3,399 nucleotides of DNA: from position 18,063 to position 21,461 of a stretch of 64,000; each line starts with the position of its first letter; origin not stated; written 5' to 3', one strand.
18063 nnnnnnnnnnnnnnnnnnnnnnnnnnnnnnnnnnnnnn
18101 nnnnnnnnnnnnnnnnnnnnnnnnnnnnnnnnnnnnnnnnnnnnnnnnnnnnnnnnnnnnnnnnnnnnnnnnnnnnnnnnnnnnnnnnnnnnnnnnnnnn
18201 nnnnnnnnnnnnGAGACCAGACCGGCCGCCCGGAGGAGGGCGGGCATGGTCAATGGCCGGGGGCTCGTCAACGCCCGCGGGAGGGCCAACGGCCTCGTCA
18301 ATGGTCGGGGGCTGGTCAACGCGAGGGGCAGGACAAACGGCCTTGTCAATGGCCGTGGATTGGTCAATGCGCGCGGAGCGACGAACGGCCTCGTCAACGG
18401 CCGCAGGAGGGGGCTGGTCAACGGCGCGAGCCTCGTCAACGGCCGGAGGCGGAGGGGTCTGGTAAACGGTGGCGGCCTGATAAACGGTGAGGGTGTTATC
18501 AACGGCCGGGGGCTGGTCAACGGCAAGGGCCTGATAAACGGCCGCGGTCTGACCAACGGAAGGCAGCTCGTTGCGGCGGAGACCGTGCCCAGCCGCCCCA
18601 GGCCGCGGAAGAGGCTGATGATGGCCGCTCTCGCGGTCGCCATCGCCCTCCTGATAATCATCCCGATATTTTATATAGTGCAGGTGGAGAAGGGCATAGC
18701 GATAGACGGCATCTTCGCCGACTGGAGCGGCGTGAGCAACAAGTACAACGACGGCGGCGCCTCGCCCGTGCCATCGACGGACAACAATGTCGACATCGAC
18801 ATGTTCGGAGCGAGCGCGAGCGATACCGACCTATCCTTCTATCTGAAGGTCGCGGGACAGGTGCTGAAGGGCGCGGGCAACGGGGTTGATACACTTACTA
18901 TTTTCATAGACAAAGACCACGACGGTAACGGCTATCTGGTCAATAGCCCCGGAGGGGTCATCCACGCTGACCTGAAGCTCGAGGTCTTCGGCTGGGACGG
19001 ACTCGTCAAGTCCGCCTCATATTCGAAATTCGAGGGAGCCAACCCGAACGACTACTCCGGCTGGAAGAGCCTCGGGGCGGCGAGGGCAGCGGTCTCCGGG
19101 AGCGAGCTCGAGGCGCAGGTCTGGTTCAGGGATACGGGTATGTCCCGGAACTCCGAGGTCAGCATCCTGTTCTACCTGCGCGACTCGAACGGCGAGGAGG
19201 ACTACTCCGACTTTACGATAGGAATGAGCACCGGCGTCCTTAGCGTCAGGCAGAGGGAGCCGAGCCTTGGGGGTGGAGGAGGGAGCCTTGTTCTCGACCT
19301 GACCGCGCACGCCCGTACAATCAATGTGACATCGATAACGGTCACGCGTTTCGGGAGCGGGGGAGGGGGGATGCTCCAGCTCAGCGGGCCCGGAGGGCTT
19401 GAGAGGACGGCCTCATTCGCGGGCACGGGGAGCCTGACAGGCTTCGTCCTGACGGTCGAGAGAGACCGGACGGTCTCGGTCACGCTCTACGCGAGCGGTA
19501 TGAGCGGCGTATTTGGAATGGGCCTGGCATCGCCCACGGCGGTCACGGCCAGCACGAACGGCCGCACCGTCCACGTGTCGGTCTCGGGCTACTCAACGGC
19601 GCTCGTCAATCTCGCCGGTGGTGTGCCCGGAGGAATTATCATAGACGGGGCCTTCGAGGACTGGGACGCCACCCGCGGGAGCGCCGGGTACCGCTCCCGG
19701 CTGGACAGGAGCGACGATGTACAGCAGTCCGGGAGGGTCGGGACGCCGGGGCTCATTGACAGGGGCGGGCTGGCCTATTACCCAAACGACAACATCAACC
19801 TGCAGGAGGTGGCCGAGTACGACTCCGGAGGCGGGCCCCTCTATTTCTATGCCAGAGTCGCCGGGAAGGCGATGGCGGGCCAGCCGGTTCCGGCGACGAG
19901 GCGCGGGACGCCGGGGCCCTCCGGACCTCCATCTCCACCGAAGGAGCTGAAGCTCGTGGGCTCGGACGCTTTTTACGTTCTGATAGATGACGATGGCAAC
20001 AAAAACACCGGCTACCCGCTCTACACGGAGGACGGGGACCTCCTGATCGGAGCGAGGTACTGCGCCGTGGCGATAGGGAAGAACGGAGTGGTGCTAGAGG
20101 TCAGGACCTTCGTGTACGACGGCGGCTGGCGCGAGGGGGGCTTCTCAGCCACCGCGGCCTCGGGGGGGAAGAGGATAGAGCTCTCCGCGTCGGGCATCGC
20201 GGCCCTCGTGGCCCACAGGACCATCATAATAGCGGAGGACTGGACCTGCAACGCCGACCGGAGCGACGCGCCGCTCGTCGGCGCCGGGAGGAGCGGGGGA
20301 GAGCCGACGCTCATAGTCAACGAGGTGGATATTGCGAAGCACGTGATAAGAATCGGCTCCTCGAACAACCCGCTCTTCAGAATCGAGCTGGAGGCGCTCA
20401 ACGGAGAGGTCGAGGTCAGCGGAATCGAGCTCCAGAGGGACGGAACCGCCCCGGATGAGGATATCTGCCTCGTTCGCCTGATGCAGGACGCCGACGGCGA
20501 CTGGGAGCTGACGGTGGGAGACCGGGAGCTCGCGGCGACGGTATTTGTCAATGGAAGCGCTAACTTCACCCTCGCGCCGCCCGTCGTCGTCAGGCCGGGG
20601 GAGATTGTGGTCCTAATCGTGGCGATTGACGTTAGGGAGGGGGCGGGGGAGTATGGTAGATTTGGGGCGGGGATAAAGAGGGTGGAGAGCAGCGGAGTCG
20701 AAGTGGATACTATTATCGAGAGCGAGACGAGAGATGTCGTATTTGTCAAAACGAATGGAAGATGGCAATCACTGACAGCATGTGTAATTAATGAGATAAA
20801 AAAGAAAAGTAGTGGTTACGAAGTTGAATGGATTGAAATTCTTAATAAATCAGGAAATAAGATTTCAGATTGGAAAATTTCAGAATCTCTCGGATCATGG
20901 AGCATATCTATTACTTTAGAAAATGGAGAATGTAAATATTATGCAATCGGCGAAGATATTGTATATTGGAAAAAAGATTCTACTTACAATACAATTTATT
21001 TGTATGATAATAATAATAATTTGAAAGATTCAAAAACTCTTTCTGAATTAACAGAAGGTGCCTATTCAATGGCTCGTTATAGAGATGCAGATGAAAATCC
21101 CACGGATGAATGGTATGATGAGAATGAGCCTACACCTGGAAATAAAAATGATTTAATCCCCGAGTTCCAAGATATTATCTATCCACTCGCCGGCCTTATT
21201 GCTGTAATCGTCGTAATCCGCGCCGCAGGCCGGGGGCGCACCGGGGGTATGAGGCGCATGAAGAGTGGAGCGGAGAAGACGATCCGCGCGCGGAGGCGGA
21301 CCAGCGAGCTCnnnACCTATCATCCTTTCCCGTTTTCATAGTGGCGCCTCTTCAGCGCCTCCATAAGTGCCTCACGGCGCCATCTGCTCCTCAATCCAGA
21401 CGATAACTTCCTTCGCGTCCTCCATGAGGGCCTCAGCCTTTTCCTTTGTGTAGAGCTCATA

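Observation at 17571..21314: Surface-protein family with a cytoplasmic Pro/Glu-rich EFEEAP repeat region and novel (G)LVNGRG tandem repeats preceding the TM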

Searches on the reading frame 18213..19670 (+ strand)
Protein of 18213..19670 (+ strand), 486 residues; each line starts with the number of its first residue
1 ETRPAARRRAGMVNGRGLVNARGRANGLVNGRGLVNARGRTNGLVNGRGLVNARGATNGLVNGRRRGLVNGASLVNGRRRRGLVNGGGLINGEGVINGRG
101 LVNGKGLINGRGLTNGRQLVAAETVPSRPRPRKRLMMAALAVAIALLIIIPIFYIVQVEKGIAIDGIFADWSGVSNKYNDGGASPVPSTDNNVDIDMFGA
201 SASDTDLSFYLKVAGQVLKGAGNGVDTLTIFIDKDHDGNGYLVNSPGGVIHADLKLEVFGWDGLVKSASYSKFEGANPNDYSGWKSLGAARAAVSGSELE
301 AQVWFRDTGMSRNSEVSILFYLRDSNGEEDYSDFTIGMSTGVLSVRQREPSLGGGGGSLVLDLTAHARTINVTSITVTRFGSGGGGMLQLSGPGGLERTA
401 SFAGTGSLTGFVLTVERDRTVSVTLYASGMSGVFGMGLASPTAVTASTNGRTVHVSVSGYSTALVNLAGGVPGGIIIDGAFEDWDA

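Call 27: predict_structure(alignment_id=A1)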
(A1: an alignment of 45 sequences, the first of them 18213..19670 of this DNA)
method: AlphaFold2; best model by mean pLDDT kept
length: 486 residues; sequences in the alignment: 45
mean_pLDDT: 76.2   pTM: 0.67
mean pLDDT of the five models: 76.2, 75.3, 74.9, 74.2, 73.9
residues with pLDDT >= 90: 264; 70-90: 58; 50-70: 36; < 50: 128
segments of 3 or more residues with pLDDT < 50: 1-126
pLDDT, mean of each block of 10 residues (from residue 1): 41 38 38 38 36 36 37 36 36 38 39 40 51 85 95 72 94 92 68 95 95 95 88 94 88 97 97 96 95 98 94 94 93 91 93 87 96 96 91 96 95 97 96 90 95 90 72 60 54
secondary structure, 60 per line:
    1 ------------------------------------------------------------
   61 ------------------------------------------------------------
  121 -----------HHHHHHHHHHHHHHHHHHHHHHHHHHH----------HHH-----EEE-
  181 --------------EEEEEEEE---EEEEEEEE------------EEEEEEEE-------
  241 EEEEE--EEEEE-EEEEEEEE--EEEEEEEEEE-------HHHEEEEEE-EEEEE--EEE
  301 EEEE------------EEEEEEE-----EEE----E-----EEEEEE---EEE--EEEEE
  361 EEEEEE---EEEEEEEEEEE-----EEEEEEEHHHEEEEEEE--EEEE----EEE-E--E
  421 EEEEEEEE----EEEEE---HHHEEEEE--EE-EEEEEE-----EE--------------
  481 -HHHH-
elements in order: H132-158 E177-179 E195-202 E206-213 E226-233 E241-245 E248-252 E254-261 E264-273 E284-289 E291-295 E298-304 E317-323 E329-331 E342-347 E351-353 E356-366 E370-380 E386-392 E396-402 E405-408 E413-415 E420-428 E433-437 E444-448 E454-459 H482-485
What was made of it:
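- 18246..18563 (+): Basic NG array (aa 226-331): 18 [L/R/M][V/T/I]-N-[G/A] units with 0-4 residue R/G spacers. AF2 pLDDT 36-41, coil (call 27).
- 18615..18686 (+): Signal-anchor TM helix (aa 349-372), N-in. AF2 helix at model residues 132-158, pLDDT 85-95 (call 27).
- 18687..19229 (+): Ectodomain module 1: CBM9/DOMON-like beta-sandwich (aa 373-553), starting with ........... AF2 pLDDT >90 (call 27).
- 19230..19625 (+): Ig/cohesin-like beta-sandwich 1 (aa 554-685). AF2 model (call 27).
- On Left-handed beta-helix hexapeptide repeat (Pfam Hexapep): AF2 builds no helix (call 27).
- Disorder: AF2 pLDDT <50 over the array, while the TM and ectodomain in the same model score >85-90 (call 27). AF2 gives coil at pLDDT 36-41 (call 27). 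AF2 sees no structure (call 27).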

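Call 29: fold_search(model_id=the predicted structure, library=pdb)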
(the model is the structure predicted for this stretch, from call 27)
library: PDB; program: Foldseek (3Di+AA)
matches with E <= 10: 1567; with E <= 0.001: 66
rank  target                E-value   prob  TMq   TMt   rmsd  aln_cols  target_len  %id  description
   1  5mhl_B                1.1e-05  1.00  0.17  0.13  13.9       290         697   10  FXIIIa in complex with the inhibitor Mi0621 (released 2017-12-20)
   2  4kty_B                1.2e-05  1.00  0.16  0.12  14.3       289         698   11  Fibrin-stabilizing factor with a bound ligand (released 2013-12-04)
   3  5mhl_A                1.4e-05  1.00  0.16  0.13  13.8       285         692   10  FXIIIa in complex with the inhibitor Mi0621 (released 2017-12-20)
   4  6a8p_A                3.1e-05  0.99  0.14  0.11  14.2       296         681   11  Transglutaminase 2 mutant G224V in complex with GTP (released 2018-09-26)
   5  8cs9_X                3.3e-05  0.99  0.15  0.12  15.2       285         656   13  Composite reconstruction of Class 1 of the erythrocyte ankyrin-1 complex (released 2022-07-20)
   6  4kty_A                3.5e-05  1.00  0.16  0.13  13.2       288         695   11  Fibrin-stabilizing factor with a bound ligand (released 2013-12-04)
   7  5mhm_A                3.7e-05  1.00  0.16  0.13  13.7       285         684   10  FXIIIa in complex with the inhibitor ZED1630 (released 2017-12-20)
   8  6a8p_C                4.5e-05  0.98  0.14  0.11  14.8       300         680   10  Transglutaminase 2 mutant G224V in complex with GTP (released 2018-09-26)
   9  8csw                  5.3e-05  0.99  0.16  0.12  15.3       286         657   13  Local refinement of protein 4.2 in Class 2 of erythrocyte ankyrin-1 complex (released 2022-07-20)
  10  7uzs                  5.5e-05  0.98  0.14  0.11  15.4       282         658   13  Protein 4.2 (local refinement from consensus reconstruction of ankyrin complex classes) (released 2022-07-20)
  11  5mho_A                5.8e-05  1.00  0.15  0.11  15.2       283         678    9  FXIIIa in complex with the inhibitor ZED2369 (released 2017-12-20)
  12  5mhm_B                7.2e-05  1.00  0.16  0.12  13.8       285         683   10  FXIIIa in complex with the inhibitor ZED1630 (released 2017-12-20)
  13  1nug_B                7.2e-05  0.99  0.15  0.11  13.7       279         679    9  Role of Calcium Ions in the Activation and Activity of the Transglutaminase 3 Enzyme (2 calciums, 1 Mg, inactive form) (released 2003-04-22)
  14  6kzb_A                7.2e-05  0.99  0.15  0.11  14.2       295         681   10  Transglutaminase2 complexed with calcium (released 2020-12-09)
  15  6a8p_B                7.2e-05  0.97  0.13  0.10  14.9       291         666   10  Transglutaminase 2 mutant G224V in complex with GTP (released 2018-09-26)
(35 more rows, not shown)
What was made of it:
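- Tried and rejected: Foldseek against the PDB with model 1 (call 29).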

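Call 104: search_protein_representatives(alignment_id=A1)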
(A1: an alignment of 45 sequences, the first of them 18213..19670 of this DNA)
Query: 45 sequences, 919 profile positions. Proteins with E-value up to 0.001 (for the whole library): 3920; up to 1e-10: 1694; up to 1e-30: 857. The best 150 are listed.
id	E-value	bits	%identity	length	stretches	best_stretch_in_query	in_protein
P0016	1.4e-262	890.4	-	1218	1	28-914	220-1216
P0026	4.6e-260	882.2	-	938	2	10-714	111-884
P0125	1.2e-249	847.7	-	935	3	80-713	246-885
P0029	2.4e-242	823.6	-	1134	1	21-914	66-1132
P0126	1.0e-236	804.9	-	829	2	21-723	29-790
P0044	2.6e-233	793.7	-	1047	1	21-912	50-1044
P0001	8.8e-226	768.7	-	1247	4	85-706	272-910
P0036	1.1e-219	748.6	-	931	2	85-912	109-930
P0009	4.5e-217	739.9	-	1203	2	98-911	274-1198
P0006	9.5e-215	732.2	-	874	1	67-914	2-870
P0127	1.7e-213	728.1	-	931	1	88-912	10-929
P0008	9.4e-212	722.3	-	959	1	97-915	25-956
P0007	2.2e-210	717.8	-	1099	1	7-917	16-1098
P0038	1.8e-208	711.5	-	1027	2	92-909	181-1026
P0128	2.9e-203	694.2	-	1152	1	113-913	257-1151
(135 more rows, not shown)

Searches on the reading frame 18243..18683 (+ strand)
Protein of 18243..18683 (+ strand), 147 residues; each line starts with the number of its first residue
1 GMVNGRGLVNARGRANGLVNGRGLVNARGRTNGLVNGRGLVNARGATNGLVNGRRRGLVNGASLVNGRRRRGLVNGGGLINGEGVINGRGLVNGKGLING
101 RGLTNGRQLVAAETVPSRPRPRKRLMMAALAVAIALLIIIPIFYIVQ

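Call 23: find_homologous_proteins(query=window:18243-18683:+, max_evalue=0.001)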
Query seq(147 aa) (147 aa): 4 proteins with E <= 0.001 among 5201 candidates.
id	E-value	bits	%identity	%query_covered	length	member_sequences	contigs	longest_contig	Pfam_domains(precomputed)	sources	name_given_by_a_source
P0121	5.0e-7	47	53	50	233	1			-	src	-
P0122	2.1e-4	39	50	75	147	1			-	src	-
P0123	5.1e-4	38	38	78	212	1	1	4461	-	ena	-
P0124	5.6e-4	38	46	65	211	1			-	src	-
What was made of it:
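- Tried and rejected: Array-only homology search (call 23).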

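Call 36: search_protein_families(library=pfam, proteins=[window:18243-18614:+], max_evalue=10)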
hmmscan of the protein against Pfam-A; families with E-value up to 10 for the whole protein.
seq(124 aa): 2 families
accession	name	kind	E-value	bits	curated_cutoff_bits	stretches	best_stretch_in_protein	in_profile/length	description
PF21785.3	Bflower_2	-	0.0068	16.7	38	1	1-59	45-104/112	5-fold beta-flower protein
PF22807.2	TrAA12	-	2.9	6.5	30.9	2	13-53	389-429/463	TrAA12-like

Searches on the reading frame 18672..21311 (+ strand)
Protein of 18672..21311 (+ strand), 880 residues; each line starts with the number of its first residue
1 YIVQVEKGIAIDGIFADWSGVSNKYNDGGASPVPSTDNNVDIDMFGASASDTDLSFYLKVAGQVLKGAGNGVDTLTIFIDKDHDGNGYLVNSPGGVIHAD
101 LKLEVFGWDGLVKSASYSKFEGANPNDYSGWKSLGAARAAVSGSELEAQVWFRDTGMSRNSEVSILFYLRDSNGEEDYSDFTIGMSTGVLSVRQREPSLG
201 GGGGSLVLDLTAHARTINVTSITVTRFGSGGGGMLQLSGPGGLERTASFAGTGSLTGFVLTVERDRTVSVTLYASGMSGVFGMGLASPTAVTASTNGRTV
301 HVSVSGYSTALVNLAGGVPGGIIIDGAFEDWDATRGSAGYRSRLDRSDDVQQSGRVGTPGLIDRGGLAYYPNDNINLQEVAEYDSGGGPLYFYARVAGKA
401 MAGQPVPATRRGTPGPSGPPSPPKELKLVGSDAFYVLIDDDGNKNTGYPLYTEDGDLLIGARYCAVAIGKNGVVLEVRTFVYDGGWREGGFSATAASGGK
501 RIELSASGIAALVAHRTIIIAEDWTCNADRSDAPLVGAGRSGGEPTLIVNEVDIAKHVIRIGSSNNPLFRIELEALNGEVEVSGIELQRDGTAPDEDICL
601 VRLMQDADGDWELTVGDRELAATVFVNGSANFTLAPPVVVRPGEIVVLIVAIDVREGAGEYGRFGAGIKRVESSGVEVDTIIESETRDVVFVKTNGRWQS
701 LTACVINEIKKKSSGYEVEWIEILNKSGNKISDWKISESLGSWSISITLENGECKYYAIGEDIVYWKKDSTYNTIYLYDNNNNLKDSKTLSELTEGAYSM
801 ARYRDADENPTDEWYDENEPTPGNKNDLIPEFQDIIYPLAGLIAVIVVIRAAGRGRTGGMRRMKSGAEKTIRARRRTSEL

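Call 15: search_solved_structures(query=window:18672-21311:+, max_evalue=10, show_alignments=2)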
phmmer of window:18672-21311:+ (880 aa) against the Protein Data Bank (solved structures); distinct sequences matched with E-value up to 10: 1.
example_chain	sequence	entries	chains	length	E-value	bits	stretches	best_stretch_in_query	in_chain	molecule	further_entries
3rq1_A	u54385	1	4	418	0.067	14.4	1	435-480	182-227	Aminotransferase class I and II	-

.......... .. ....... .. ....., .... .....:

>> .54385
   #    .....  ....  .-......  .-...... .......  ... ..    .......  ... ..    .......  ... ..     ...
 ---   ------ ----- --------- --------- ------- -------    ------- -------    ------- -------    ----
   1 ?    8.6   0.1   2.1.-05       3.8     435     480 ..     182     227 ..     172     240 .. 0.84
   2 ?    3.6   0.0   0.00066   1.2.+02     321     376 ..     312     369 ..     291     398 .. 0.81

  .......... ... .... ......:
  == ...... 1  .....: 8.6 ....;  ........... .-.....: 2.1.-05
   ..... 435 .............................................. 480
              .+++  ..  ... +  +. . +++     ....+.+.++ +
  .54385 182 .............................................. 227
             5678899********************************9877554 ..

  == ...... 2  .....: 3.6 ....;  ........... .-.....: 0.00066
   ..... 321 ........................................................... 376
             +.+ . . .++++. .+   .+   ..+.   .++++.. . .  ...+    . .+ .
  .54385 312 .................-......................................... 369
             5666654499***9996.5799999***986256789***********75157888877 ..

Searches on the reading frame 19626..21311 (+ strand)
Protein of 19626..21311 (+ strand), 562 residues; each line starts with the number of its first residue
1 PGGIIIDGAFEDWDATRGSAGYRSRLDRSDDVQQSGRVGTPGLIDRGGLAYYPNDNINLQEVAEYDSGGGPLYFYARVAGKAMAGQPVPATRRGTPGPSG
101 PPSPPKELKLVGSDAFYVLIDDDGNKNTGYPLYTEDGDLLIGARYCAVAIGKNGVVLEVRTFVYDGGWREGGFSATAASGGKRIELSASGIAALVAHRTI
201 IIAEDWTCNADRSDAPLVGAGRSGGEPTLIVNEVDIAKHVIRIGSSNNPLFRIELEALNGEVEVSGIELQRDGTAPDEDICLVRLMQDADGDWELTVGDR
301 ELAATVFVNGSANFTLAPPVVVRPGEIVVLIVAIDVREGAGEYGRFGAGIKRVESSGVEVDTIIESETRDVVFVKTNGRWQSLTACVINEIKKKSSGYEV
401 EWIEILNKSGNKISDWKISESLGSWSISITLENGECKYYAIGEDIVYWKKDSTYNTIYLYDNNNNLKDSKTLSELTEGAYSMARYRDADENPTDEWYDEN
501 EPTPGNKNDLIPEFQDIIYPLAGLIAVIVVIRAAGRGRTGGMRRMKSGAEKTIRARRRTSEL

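Call 53: predict_structure(alignment_id=A2)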
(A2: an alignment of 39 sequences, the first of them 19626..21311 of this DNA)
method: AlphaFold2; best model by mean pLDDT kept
length: 562 residues; sequences in the alignment: 39
mean_pLDDT: 83.0   pTM: 0.64
mean pLDDT of the five models: 83.0, 82.4, 81.4, 80.3, 79.8
residues with pLDDT >= 90: 240; 70-90: 216; 50-70: 91; < 50: 15
segments of 3 or more residues with pLDDT < 50: 377-379, 558-562
pLDDT, mean of each block of 10 residues (from residue 1): 86 91 86 83 71 90 90 96 87 56 57 94 91 88 97 96 96 96 97 82 93 85 73 88 91 89 96 92 95 89 97 97 88 93 88 92 70 64 74 82 83 85 77 67 52 75 89 79 84 86 83 66 90 70 52 53 44
secondary structure, 60 per line:
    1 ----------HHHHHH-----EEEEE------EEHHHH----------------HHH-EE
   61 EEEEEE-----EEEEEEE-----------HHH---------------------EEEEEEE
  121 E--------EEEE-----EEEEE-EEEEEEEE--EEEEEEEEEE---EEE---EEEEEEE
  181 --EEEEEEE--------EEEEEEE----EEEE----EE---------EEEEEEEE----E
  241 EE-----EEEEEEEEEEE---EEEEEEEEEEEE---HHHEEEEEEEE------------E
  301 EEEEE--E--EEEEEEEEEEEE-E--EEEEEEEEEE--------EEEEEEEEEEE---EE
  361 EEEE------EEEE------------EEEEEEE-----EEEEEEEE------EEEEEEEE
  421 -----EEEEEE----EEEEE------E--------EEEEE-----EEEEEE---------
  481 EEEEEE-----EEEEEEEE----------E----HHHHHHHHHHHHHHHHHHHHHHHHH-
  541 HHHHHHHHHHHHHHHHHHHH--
elements in order: H11-16 E22-26 H35-38 E59-66 E72-78 E114-121 E130-133 E139-143 E145-152 E155-164 E168-170 E174-180 E183-189 E198-204 E209-212 E228-235 E240-242 E248-258 E262-273 E280-287 E300-305 E311-322 E327-336 E345-355 E359-364 E371-374 E387-393 E399-406 E413-420 E426-431 E436-440 E456-460 E466-471 E481-486 E492-499 H515-539 H541-560
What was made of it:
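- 19626..20285 (+): Ectodomain module 2: second CBM9/DOMON-like sandwich (aa 686-905), starting with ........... AF2 model 2, mean pLDDT 83 (call 53).
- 20286..20765 (+): Beta-sandwich domain 2 (aa 906-1065). AF2 strands at model residues 228-374 (call 53).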

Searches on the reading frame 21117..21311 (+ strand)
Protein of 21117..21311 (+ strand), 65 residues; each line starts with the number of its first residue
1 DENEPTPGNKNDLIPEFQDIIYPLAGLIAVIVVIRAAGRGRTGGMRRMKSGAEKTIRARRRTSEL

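Call 21: search_protein_families(library=ncbifam, proteins=[window:21117-21311:+], max_evalue=10)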
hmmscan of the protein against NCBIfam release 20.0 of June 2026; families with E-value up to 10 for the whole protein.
seq(65 aa): 0 families
